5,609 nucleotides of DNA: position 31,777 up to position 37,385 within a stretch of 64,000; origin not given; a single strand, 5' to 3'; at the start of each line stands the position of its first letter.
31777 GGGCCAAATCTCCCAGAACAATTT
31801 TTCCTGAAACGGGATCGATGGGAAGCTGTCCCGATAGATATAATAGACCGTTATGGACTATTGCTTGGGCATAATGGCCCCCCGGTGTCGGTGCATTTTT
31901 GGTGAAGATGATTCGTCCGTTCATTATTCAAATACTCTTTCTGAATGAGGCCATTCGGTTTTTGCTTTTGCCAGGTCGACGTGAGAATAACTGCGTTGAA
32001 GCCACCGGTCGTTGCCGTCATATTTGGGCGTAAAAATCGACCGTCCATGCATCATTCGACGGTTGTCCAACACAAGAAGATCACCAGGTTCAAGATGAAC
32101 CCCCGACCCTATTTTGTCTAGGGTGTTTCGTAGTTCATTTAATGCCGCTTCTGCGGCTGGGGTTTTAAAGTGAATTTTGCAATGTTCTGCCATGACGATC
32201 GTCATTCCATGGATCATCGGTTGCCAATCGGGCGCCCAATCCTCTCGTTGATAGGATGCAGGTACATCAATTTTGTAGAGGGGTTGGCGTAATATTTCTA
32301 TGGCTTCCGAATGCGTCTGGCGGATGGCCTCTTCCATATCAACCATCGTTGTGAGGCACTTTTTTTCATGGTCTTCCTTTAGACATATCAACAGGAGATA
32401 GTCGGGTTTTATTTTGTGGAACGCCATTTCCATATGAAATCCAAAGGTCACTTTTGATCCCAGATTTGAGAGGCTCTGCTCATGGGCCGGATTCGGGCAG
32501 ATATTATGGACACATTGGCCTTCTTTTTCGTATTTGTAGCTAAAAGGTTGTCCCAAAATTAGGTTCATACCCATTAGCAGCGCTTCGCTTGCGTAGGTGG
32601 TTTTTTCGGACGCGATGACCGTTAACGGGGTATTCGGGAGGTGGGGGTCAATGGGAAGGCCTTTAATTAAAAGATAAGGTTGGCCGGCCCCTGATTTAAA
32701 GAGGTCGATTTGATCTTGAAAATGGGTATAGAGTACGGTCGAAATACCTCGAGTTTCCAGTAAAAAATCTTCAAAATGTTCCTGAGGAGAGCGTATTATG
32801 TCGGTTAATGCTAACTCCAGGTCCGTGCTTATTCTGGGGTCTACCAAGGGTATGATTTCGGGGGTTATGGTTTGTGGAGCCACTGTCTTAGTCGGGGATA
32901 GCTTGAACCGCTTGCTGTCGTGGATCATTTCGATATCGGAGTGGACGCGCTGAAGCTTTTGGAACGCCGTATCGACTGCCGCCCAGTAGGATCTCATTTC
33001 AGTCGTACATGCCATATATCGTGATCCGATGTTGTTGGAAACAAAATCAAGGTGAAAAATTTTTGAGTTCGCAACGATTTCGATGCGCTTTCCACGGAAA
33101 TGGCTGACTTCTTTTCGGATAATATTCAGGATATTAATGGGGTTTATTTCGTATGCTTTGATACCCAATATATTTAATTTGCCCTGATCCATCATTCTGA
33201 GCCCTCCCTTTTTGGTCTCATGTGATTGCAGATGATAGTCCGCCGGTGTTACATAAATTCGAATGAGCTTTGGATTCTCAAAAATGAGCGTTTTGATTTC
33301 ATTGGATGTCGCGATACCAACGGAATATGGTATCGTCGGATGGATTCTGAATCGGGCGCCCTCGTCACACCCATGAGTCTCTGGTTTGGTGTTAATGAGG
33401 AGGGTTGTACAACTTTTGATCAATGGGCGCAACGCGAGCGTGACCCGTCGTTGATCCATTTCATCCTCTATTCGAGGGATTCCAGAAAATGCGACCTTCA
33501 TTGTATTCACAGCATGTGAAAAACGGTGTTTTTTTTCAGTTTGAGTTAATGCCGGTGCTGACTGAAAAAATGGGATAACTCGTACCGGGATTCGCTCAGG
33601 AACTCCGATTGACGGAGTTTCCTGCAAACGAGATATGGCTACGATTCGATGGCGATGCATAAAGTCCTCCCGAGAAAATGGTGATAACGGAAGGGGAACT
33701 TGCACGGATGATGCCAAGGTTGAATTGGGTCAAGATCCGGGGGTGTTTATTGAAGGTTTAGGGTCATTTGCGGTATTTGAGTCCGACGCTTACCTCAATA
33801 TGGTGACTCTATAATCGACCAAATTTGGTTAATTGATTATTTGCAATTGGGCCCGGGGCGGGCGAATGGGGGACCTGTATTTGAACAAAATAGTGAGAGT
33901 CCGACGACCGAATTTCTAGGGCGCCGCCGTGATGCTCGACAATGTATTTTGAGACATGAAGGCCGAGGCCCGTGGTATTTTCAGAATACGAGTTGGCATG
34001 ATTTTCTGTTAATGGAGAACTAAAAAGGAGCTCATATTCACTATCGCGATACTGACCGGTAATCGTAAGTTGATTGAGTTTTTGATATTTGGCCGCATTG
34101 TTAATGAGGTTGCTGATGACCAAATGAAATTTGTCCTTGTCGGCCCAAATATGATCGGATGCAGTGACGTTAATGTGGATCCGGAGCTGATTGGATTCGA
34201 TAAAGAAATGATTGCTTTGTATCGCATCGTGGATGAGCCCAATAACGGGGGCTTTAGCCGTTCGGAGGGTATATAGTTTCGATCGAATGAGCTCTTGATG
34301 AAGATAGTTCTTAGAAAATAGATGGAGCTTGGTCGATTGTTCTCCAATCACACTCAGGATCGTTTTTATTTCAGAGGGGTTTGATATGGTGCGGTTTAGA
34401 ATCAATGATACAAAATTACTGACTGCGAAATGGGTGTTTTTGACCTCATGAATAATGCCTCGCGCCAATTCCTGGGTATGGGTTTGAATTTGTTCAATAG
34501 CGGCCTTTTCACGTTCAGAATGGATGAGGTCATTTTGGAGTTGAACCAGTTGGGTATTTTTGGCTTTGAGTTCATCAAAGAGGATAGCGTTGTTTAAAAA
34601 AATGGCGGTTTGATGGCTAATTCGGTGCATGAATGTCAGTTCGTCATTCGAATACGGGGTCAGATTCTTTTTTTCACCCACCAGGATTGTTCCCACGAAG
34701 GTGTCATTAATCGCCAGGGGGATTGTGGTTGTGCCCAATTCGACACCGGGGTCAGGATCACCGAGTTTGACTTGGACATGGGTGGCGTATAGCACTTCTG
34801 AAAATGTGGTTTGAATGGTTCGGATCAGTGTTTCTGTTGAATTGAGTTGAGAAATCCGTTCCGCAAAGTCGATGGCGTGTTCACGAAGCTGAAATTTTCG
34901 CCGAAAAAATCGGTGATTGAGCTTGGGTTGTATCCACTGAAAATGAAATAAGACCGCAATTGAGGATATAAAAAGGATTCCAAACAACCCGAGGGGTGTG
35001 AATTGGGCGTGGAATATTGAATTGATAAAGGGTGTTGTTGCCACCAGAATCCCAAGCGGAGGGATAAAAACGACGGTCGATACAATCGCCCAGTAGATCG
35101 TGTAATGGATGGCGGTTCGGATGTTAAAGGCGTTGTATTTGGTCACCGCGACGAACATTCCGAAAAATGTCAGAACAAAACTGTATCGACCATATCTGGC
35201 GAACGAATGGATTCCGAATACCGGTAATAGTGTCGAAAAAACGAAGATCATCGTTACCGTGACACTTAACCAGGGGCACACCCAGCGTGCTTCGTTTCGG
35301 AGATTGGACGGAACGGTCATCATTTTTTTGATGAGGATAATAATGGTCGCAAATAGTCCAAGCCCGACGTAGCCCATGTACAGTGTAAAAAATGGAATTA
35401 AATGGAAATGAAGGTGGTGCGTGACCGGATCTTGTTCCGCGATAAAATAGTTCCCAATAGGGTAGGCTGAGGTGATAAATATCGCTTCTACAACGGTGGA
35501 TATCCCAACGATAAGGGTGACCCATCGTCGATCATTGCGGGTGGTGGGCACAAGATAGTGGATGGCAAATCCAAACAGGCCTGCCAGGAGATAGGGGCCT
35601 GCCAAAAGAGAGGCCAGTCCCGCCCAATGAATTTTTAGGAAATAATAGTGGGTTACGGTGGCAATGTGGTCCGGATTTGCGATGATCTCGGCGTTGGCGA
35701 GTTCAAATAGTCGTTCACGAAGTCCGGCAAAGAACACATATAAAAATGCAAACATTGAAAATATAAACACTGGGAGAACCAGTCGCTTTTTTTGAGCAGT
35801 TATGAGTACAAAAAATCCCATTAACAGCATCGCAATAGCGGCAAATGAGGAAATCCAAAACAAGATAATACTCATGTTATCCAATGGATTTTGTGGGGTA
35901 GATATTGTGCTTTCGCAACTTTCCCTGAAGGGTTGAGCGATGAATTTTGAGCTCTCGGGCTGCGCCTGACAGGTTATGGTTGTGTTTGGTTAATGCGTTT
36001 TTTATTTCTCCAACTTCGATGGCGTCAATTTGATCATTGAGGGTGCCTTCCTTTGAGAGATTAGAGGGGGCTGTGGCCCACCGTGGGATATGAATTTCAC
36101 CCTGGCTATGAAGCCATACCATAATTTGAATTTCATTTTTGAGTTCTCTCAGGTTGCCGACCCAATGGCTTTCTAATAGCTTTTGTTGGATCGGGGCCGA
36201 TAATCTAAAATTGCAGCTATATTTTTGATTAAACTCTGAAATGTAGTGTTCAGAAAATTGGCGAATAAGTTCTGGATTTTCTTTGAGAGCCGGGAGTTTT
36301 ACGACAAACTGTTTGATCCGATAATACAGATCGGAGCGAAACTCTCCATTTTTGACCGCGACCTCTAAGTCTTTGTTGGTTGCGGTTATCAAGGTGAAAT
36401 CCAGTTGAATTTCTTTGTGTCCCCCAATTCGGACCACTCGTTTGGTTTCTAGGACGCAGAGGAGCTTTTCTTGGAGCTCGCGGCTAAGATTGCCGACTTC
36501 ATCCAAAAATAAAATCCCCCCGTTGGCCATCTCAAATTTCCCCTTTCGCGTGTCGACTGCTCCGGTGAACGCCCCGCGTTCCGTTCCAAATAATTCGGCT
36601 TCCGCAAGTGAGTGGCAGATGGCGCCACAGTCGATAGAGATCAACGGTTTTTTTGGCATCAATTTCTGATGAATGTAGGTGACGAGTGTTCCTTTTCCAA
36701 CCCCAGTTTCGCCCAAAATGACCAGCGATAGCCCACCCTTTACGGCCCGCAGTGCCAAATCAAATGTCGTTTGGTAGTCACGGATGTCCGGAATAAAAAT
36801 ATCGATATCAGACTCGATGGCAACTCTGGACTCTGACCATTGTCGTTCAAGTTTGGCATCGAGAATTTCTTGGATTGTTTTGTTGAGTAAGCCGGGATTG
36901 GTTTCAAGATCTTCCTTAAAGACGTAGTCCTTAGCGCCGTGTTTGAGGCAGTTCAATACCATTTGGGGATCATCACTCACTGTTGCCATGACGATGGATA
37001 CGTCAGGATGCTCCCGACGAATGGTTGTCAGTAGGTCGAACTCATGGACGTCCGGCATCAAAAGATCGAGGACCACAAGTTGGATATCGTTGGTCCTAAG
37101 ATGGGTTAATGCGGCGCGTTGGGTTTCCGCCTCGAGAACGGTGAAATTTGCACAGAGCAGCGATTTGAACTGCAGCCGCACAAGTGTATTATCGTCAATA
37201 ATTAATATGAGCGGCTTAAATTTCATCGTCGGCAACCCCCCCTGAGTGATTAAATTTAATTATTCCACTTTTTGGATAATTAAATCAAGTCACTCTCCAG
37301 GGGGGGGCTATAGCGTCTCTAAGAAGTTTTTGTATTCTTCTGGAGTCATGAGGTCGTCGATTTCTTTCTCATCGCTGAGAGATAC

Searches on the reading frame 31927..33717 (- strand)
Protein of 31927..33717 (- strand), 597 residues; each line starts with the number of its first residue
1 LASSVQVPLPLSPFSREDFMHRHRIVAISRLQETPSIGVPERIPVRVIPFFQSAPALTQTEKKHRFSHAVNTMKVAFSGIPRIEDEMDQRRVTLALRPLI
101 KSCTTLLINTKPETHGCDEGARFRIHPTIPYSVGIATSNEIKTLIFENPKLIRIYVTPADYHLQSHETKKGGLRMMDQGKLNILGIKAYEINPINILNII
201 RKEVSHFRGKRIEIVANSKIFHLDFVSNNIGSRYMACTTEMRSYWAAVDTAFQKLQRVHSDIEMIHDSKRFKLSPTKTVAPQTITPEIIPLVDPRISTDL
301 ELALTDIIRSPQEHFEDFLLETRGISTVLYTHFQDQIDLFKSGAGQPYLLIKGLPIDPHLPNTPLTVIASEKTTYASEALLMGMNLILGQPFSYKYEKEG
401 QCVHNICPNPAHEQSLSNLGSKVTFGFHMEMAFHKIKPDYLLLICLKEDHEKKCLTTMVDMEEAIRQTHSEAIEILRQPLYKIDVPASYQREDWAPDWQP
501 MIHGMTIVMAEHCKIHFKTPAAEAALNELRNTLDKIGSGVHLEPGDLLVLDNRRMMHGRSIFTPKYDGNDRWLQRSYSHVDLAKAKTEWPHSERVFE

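Call 28: search_protein_families(library=pfam, proteins=[window:31927-33717:-], max_evalue=0.00001)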
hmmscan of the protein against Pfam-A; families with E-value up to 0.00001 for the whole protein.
window:31927-33717:- (597 aa): 1 family
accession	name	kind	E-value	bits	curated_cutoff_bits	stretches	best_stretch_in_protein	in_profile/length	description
PF02668.22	TauD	-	6.5e-15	56.2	27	1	386-577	61-267/267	Taurine catabolism dioxygenase TauD, TfdA family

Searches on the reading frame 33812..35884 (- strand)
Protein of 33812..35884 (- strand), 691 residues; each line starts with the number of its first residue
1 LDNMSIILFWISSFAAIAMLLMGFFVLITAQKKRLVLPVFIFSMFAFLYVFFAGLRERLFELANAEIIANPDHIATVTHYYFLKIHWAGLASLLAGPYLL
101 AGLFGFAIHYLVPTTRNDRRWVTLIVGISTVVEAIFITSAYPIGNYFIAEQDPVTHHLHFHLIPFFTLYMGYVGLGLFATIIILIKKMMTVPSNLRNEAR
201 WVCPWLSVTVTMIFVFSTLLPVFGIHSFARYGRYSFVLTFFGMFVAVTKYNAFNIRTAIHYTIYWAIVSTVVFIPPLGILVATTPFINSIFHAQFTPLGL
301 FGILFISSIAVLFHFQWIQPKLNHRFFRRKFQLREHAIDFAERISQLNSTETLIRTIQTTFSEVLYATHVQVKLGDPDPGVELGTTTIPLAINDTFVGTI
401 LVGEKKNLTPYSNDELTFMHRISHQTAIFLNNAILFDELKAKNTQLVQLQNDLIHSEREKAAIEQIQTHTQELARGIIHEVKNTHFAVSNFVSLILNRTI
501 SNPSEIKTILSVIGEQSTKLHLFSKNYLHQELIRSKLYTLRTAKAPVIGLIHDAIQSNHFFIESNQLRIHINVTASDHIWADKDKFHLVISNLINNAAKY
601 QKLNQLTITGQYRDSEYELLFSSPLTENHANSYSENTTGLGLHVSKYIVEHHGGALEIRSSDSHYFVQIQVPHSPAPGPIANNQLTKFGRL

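Call 28: search_protein_families(library=pfam, proteins=[window:33812-35884:-], max_evalue=0.00001)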
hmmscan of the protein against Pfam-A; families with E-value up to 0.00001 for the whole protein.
window:33812-35884:- (691 aa): 1 family
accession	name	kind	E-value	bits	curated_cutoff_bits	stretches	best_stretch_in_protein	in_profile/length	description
PF02518.31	HATPase_c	-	5.4e-07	30.5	26.4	1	582-662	2-97/111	Histidine kinase-, DNA gyrase B-, and HSP90-like ATPase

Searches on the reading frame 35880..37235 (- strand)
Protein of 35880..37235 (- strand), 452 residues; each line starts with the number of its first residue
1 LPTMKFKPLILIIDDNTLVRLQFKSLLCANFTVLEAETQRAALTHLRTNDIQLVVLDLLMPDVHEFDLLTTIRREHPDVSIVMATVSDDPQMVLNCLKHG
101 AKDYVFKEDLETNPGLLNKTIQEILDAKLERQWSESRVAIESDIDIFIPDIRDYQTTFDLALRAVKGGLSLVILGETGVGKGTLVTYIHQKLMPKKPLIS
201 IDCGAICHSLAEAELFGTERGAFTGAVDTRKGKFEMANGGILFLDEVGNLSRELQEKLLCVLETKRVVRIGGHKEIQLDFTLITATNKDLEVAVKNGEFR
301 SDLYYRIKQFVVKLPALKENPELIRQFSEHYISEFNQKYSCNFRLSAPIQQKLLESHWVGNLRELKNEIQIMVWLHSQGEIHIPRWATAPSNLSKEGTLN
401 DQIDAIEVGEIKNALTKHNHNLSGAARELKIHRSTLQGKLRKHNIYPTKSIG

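Call 28: search_protein_families(library=pfam, proteins=[window:35880-37235:-], max_evalue=0.00001)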
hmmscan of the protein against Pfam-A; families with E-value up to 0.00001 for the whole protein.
window:35880-37235:- (452 aa): 7 families
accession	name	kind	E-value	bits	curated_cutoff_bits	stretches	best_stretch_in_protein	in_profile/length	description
PF00158.32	Sigma54_activat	-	3.5e-54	183.4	20.2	1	155-312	9-167/168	Sigma-54 interaction domain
PF00072.30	Response_reg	-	4.5e-20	72.3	30.2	1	10-108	1-100/111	Response regulator receiver domain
PF14532.12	Sigma54_activ_2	-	2.3e-12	47.8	25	1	166-317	19-138/138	Sigma-54 interaction domain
PF25601.1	AAA_lid_14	-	3.7e-10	39.9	27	1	324-383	7-67/87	AAA+ ATPase lid domain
PF02954.25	HTH_8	-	8.5e-09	35.4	22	1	405-443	4-42/42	Bacterial regulatory protein, Fis family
PF07728.20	AAA_5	-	1.3e-08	35.4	22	1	171-288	2-123/139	AAA domain (dynein-related subfamily)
PF01078.27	Mg_chelatase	-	9.8e-08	32.1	20.3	0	165-287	19-157/207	Magnesium chelatase, subunit ChlI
